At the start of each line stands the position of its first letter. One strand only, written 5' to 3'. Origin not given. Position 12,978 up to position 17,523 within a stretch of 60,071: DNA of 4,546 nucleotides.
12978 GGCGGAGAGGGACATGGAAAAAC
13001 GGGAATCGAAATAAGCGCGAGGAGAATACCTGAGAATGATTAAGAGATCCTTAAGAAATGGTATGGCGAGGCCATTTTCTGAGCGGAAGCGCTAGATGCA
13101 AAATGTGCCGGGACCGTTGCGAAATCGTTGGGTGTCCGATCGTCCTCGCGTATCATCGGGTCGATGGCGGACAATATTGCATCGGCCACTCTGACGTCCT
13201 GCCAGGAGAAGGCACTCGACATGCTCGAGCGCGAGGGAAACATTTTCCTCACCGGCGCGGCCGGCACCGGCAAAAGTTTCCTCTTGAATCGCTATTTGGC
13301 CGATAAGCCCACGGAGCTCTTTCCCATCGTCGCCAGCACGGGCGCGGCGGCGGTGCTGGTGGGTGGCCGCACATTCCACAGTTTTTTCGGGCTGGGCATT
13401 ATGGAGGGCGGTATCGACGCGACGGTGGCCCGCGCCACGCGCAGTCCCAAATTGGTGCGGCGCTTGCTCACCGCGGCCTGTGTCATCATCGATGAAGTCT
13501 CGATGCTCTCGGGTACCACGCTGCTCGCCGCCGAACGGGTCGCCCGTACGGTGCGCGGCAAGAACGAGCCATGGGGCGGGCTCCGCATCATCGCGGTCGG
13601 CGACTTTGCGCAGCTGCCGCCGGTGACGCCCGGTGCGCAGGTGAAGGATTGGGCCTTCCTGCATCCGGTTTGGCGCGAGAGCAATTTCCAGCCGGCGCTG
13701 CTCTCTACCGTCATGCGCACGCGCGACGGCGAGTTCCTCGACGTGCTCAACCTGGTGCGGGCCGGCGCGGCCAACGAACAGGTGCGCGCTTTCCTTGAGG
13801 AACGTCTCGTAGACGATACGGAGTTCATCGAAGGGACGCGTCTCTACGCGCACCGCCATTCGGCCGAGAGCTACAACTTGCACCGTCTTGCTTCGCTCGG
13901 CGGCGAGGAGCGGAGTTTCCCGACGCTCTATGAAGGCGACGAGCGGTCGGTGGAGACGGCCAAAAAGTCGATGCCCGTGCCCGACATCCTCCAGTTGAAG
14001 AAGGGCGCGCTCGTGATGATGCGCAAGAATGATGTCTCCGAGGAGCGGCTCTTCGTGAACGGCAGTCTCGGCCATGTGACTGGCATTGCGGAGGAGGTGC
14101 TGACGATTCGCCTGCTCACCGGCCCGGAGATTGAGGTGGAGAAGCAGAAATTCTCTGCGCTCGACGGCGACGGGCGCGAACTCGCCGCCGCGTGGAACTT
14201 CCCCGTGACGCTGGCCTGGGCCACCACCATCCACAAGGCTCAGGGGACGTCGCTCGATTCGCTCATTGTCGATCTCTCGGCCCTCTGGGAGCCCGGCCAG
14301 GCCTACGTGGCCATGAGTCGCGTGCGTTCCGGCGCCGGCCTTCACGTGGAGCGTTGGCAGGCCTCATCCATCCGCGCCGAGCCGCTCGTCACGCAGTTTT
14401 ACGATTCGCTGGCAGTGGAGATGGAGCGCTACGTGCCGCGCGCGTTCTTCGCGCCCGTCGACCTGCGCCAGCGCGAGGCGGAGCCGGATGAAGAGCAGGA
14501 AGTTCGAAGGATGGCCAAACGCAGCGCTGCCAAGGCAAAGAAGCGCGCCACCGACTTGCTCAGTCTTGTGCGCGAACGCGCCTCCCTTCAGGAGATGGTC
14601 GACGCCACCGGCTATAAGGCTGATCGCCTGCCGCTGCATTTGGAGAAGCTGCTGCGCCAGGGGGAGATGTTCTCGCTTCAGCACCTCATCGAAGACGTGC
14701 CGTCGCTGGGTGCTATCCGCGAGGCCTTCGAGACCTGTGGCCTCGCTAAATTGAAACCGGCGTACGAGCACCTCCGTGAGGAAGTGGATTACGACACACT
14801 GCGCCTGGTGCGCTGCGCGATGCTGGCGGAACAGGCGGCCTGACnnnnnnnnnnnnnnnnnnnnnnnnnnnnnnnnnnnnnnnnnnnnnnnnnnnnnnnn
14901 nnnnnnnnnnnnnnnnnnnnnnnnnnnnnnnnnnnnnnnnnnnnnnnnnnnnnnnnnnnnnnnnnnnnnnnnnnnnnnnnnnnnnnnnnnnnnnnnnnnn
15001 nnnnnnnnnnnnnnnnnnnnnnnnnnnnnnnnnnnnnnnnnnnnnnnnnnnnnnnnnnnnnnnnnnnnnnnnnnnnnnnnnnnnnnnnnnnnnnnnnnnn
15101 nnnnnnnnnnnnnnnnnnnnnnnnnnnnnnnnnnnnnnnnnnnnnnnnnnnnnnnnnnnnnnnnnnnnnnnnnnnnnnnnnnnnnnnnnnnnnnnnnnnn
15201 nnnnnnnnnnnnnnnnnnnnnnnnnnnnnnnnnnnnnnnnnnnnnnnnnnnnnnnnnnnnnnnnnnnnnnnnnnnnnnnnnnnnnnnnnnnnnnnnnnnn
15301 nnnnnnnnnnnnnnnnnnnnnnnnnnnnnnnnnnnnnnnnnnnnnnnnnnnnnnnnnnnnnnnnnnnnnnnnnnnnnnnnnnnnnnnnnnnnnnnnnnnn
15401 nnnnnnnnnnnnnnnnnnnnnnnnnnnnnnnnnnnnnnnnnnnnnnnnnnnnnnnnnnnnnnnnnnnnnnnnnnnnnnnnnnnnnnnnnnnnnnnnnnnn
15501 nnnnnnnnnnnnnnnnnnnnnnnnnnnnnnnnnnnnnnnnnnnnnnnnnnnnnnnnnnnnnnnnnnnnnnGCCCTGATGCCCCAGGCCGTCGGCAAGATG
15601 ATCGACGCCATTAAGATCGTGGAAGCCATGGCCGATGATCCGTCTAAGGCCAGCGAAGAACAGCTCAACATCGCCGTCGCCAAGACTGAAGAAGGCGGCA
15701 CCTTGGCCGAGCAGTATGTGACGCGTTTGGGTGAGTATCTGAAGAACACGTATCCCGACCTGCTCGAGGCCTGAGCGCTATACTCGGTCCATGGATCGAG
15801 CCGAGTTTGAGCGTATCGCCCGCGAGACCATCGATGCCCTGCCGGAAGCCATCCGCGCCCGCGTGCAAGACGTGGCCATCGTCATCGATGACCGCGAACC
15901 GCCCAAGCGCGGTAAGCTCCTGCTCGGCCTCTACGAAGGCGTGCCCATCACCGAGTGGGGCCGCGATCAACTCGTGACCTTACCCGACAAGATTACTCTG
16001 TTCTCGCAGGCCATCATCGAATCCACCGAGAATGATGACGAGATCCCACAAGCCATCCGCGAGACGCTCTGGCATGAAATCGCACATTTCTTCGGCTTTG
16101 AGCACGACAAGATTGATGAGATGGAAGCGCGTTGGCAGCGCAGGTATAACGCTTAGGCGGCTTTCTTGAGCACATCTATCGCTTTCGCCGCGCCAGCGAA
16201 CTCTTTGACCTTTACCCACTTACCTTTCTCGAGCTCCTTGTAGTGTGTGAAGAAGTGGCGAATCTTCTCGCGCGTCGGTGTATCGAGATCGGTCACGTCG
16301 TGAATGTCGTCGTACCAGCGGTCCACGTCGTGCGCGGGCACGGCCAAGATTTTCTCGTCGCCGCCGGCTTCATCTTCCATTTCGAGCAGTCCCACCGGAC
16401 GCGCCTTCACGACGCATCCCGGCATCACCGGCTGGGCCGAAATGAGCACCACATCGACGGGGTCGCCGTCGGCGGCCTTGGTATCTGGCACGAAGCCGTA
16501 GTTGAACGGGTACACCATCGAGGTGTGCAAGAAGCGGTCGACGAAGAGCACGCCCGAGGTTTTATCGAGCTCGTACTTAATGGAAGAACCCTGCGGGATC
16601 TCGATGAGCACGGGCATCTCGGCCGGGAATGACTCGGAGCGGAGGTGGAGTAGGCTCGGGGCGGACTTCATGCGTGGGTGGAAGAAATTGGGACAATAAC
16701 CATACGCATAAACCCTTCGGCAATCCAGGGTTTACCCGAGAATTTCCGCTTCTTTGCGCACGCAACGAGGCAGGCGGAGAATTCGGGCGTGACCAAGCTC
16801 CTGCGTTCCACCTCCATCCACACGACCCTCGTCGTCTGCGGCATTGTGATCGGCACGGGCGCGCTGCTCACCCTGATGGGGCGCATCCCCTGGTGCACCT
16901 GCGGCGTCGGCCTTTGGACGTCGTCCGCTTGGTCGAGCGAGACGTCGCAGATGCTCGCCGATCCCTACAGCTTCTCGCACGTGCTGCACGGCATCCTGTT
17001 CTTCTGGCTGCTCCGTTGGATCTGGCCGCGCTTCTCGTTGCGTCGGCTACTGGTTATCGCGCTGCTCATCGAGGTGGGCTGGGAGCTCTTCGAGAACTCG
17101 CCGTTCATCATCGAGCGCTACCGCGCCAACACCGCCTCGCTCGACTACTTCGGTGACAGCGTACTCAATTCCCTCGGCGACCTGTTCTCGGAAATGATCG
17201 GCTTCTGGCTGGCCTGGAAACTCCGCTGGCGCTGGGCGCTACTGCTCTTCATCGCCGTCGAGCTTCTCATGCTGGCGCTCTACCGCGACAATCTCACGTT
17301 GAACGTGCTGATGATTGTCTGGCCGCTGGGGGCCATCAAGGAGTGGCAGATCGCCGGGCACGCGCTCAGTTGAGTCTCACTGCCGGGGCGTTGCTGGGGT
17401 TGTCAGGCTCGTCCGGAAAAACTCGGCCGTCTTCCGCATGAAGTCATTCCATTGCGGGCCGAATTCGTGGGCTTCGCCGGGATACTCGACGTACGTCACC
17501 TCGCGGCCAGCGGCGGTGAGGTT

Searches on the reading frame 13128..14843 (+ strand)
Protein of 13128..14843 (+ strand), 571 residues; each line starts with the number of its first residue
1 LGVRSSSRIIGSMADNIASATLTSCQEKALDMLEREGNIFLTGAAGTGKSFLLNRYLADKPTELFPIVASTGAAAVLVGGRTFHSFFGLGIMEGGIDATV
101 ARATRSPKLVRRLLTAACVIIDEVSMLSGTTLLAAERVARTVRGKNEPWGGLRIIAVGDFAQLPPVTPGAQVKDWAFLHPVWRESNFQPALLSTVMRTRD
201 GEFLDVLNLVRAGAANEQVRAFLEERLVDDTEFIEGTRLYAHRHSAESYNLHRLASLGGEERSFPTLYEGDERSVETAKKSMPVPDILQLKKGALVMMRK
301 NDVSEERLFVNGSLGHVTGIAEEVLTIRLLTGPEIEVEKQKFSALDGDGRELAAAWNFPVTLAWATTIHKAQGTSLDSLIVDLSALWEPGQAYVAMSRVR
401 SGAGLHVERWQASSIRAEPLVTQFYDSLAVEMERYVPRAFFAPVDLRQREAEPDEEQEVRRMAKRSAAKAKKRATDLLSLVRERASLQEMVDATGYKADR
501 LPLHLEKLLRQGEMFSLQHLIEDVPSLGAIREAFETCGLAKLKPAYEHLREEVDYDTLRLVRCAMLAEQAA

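Call 36: search_protein_families(library=pfam, proteins=[window:13128-14843:+], max_evalue=0.0001)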
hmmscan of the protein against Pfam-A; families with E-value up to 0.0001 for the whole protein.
window:13128-14843:+ (571 aa): 5 families
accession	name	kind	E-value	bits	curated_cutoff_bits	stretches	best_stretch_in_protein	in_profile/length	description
PF05970.20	PIF1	-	1.7e-28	100.1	25.9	1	26-200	6-191/223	PIF1-like helicase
PF13604.12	AAA_30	-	5e-12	46.4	27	1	22-225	2-183/191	AAA domain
PF14493.12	HTH_40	-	5.8e-10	39.8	27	1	478-562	6-89/89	Helix-turn-helix domain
PF13245.12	AAA_19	-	8.7e-09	36.1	25.1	1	26-167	1-133/134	AAA domain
PF13401.12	AAA_22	-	8.1e-05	23.4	27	0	35-128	4-97/130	AAA domain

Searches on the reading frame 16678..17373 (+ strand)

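Call 37: search_protein_families(library=pfam, proteins=[window:16678-17373:+], max_evalue=0.0001)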
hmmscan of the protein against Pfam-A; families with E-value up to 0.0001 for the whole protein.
window:16678-17373:+ (231 aa): 1 family
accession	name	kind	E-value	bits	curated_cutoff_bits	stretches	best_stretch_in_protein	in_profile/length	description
PF10755.14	DUF2585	-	7.8e-65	218.1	25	1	64-225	1-163/164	Protein of unknown function (DUF2585)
